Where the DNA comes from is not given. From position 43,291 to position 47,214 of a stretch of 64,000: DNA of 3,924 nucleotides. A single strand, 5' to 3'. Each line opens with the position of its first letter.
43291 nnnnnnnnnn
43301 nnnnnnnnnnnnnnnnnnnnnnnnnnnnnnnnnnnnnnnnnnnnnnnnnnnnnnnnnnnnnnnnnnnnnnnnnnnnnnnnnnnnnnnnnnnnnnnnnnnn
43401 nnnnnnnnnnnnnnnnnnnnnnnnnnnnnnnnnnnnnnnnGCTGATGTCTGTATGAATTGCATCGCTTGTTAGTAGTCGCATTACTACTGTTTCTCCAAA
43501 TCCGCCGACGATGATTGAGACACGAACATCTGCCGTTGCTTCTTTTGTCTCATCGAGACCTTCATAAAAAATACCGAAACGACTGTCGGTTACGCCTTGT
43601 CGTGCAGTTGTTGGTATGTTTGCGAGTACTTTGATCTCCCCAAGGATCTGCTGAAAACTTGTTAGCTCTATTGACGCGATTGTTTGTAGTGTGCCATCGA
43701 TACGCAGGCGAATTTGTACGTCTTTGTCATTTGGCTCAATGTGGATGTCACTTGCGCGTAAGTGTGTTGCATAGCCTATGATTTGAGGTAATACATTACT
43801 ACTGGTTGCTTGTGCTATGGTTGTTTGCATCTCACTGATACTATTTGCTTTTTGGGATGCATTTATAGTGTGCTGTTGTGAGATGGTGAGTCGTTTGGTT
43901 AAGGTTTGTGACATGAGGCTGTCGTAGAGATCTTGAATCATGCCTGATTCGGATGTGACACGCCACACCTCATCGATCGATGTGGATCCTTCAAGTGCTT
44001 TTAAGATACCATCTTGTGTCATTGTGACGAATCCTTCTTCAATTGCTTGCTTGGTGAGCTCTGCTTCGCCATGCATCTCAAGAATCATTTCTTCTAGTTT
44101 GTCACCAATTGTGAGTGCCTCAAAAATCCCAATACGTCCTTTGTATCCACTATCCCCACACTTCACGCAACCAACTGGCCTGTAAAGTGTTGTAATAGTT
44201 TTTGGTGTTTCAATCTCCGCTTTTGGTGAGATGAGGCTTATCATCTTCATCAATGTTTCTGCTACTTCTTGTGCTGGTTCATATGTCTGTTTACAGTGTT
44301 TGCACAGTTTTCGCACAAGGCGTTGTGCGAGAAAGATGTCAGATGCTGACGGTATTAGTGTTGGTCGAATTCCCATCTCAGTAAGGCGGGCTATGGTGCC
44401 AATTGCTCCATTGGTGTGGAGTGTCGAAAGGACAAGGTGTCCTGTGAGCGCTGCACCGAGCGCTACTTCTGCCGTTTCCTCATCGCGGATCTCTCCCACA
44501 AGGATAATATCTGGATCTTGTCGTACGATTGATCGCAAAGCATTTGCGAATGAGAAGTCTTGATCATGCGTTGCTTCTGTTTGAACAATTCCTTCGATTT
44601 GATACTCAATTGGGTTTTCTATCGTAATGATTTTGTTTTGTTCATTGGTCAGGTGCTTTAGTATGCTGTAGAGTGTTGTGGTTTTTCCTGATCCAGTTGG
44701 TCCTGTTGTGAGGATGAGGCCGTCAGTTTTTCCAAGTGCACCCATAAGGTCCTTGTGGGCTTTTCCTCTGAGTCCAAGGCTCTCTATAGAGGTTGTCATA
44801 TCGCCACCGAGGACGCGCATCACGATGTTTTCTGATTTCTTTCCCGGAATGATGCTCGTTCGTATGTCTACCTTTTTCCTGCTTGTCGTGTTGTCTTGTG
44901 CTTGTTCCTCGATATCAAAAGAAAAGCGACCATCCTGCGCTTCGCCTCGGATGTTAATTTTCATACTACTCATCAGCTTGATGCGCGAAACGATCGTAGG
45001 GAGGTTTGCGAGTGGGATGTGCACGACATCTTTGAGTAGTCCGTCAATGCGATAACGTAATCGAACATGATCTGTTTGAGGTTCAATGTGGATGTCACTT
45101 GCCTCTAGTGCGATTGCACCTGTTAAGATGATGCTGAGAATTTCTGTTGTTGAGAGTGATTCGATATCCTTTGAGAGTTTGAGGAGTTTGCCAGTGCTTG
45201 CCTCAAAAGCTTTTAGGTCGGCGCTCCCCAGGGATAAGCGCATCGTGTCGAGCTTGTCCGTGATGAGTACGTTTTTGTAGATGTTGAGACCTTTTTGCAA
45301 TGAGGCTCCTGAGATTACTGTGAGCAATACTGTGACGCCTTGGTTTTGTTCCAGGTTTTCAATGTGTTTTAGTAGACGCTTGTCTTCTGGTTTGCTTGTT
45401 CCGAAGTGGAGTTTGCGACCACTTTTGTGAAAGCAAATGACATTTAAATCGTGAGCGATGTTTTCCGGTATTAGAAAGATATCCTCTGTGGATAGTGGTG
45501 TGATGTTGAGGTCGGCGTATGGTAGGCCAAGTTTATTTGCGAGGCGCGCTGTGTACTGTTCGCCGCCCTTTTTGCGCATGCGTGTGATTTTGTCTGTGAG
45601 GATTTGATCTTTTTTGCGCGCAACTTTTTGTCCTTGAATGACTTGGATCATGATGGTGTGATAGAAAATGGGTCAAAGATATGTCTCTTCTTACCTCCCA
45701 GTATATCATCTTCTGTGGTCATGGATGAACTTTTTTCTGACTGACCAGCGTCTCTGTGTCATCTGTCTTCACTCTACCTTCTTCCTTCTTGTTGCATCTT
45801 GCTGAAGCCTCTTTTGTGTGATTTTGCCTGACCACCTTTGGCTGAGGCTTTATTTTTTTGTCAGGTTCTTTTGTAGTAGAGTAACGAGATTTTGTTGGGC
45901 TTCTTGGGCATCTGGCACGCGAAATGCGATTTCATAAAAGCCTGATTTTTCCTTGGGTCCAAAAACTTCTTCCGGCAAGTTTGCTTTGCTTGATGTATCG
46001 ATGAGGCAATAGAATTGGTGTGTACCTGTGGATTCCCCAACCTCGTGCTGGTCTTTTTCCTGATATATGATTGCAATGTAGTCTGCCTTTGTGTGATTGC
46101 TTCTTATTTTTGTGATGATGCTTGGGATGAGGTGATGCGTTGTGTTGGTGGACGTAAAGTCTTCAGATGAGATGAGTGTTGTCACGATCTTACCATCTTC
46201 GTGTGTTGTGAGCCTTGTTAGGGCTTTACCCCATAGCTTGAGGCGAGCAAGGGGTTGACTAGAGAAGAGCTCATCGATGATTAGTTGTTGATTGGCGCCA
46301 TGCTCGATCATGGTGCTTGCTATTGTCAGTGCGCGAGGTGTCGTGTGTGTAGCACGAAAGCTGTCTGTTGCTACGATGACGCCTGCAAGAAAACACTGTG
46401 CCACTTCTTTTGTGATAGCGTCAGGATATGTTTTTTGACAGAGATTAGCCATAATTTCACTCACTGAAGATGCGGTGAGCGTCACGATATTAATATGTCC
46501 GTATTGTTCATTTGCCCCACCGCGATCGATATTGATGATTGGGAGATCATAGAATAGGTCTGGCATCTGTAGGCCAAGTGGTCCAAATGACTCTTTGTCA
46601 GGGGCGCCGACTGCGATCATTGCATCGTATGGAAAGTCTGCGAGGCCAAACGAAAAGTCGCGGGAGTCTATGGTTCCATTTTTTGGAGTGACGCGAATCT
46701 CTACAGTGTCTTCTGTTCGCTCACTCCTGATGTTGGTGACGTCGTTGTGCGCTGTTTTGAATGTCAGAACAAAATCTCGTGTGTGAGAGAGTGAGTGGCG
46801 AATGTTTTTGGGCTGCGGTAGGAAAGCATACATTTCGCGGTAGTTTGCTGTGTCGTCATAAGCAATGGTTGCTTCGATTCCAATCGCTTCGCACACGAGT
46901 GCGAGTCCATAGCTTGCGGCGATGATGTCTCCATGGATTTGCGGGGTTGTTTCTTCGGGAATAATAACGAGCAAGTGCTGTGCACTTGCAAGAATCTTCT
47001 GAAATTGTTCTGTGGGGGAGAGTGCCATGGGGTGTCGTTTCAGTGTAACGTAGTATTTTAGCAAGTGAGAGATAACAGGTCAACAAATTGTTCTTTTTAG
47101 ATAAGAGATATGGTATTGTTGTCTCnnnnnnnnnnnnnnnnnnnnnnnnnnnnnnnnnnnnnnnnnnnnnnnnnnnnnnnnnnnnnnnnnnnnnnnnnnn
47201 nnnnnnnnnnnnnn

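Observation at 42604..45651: Covalently duplicated PilB/GspE-type ATPase encoded as an orphan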

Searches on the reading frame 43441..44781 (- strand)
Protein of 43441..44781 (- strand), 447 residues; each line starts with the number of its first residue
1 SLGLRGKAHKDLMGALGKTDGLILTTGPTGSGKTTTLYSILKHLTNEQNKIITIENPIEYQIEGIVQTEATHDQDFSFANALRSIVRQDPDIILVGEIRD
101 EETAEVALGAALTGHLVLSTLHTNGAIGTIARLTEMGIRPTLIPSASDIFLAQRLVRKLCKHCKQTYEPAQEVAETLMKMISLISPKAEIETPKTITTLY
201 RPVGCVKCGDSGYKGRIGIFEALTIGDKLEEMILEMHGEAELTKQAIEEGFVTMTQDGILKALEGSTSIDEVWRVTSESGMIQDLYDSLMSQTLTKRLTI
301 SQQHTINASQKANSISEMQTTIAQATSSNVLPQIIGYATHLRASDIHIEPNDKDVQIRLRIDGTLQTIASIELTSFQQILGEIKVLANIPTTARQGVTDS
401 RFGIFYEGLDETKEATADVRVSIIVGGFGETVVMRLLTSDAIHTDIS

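Call 97: predict_structure(alignment_id=A2)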
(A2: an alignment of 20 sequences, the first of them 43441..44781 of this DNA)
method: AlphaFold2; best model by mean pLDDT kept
length: 447 residues; sequences in the alignment: 20
mean_pLDDT: 81.4   pTM: 0.61
mean pLDDT of the five models: 81.4, 78.1, 77.4, 74.1, 62.2
residues with pLDDT >= 90: 140; 70-90: 223; 50-70: 58; < 50: 26
segments of 3 or more residues with pLDDT < 50: 69-74, 292-294, 393-395, 410-414, 441-447
pLDDT, mean of each block of 10 residues (from residue 1): 85 89 89 86 82 63 57 53 70 85 86 90 89 88 92 93 94 86 86 89 93 93 92 84 87 93 94 79 66 62 85 88 85 90 89 90 87 87 79 56 71 59 78 77 36
secondary structure, 60 per line:
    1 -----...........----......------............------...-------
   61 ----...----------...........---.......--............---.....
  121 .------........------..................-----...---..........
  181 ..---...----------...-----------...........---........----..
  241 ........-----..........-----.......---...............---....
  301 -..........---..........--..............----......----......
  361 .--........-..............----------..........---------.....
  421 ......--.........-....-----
elements in order: H6-16 E21-26 H33-44 E51-53 E65-67 H78-88 E92-98 H101-112 E116-121 H128-135 H142-146 E147-159 E165-167 H171-182 E199-201 E213-223 H227-234 H239-248 H254-263 H269-275 H279-293 E297-300 H302-311 H315-324 H327-340 E345-350 E355-361 E364-371 H373-386 E397-406 E416-426 E429-437 H439-442
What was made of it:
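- Tried and rejected: AlphaFold2 of CTD1-linker-N2D2 alone gave pTM 0.61 from only 20 sequences (call 97).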

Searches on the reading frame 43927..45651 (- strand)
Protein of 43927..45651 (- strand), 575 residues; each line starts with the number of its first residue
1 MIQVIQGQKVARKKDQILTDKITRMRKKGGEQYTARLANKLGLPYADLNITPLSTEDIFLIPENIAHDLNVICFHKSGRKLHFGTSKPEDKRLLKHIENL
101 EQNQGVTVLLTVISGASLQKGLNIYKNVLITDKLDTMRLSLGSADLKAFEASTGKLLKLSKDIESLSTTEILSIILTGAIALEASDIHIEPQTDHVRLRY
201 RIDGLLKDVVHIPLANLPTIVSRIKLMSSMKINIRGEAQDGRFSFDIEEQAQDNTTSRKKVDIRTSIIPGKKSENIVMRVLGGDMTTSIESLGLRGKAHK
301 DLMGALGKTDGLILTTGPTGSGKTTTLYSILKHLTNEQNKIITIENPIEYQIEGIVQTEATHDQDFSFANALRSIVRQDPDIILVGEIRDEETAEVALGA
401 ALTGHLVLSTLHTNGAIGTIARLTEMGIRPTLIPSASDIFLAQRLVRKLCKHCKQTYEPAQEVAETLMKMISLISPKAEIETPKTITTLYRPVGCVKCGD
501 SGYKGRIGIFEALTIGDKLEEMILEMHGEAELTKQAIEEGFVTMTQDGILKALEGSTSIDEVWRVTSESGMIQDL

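Call 72: search_protein_families(library=pfam, proteins=[window:43927-45651:-], max_evalue=0.00001)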
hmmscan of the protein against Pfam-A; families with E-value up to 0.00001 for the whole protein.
window:43927-45651:- (575 aa): 1 family
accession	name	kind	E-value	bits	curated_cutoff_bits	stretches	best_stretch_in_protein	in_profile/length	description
PF00437.27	T2SSE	-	3.6e-107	358.7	24.9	1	170-564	10-370/370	Type II/IV secretion system protein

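Call 93: search_solved_structures(query=window:43927-45651:-, max_evalue=1e-80, show_alignments=1)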
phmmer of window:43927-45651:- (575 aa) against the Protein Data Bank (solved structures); distinct sequences matched with E-value up to 1e-80: 12.
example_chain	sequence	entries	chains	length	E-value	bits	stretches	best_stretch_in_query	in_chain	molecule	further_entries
6olj_C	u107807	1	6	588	2.3e-92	313.9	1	33-567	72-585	Type IV pilus biogenesis ATPase PilB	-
5tsg_B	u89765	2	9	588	4.2e-92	313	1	33-567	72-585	Type IV pilus biogenesis ATPase PilB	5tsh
3jc8_Ba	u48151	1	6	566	2.3e-91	310.6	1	32-563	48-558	Type IV-A pilus assembly ATPase PilB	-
5zfr_A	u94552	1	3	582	2.7e-91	310.3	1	34-567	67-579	Type IV pilus biogenesis ATPase PilB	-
4pht_A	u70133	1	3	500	1.5e-90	307.9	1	169-569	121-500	General secretory pathway protein E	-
4kss_A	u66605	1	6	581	3.1e-87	296.9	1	169-570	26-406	Type II secretion system protein E, hemolysin-coregulated protein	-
4ksr_A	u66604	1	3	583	1e-86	295.3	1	169-571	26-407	Type II secretion system protein E, Hemolysin-coregulated protein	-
1p9r_A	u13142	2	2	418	4.3e-85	289.9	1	169-565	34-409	General secretion pathway protein E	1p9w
6f8l_G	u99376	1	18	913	4.2e-83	283.3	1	17-569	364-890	Type IV pilus assembly protein PilF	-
6ejf_A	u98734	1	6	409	2.1e-81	277.7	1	175-569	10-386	Type IV pilus assembly protein PilF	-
5oiu_A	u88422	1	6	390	3e-81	277.2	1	171-565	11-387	Type IV pilus assembly protein PilF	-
5it5_F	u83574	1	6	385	4.2e-81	276.7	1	175-565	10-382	ATP binding motif-containing protein PilF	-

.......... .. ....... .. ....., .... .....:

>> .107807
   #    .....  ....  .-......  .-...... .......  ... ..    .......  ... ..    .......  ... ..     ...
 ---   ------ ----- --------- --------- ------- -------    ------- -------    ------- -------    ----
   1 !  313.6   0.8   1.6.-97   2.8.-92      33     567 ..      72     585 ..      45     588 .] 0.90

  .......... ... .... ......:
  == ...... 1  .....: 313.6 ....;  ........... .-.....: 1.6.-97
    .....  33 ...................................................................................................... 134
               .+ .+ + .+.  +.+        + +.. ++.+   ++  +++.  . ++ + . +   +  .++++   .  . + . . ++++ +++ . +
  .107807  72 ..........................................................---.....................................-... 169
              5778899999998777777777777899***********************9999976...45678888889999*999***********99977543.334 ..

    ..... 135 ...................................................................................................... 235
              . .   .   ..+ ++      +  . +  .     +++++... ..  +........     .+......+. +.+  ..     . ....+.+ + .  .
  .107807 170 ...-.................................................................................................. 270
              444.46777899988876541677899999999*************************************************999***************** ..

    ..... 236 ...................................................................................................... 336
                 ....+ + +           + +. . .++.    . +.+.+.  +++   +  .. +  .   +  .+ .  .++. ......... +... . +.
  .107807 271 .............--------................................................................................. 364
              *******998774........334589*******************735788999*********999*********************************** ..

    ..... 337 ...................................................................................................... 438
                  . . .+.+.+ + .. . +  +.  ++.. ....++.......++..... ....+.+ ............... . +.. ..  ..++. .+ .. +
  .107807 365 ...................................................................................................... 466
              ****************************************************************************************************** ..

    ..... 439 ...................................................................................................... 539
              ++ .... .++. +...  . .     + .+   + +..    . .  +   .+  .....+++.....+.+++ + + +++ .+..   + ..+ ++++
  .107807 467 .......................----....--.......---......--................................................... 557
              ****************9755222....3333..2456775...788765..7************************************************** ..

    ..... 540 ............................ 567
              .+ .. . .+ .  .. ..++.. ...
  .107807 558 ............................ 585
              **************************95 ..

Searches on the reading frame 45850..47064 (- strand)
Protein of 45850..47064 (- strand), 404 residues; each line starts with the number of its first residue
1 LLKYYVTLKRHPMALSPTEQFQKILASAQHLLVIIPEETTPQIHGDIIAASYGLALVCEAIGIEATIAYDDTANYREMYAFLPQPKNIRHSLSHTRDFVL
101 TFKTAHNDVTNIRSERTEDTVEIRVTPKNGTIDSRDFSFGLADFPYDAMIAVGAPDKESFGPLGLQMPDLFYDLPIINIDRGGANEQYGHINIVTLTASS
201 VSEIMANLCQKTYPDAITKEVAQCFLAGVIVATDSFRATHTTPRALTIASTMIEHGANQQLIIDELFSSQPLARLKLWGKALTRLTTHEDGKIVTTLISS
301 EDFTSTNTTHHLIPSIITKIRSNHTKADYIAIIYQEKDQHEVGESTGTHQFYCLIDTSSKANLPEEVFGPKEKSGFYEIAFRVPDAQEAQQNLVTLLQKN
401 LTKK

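Call 8: search_protein_families(library=pfam, proteins=[window:45850-47064:-], max_evalue=0.001)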
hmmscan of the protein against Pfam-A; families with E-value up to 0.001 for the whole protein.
window:45850-47064:- (404 aa): 0 families

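Call 71: search_protein_families(library=ncbifam, proteins=[window:45850-47064:-], max_evalue=0.1)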
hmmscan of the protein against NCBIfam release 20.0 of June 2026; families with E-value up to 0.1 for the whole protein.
window:45850-47064:- (404 aa): 1 family
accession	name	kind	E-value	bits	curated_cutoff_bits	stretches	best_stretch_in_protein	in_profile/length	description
NF053633.1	OlncasPapPhNrnA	equivalog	0.00021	20.3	350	1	201-323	133-253/317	bifunctional oligoribonuclease/PAP phosphatase NrnA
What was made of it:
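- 45850..47064 (-): Upstream same-strand neighbour: DHH-family (weakly NrnA-like) protein, the conserved partner in gene order. weak NrnA hit (call 71).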
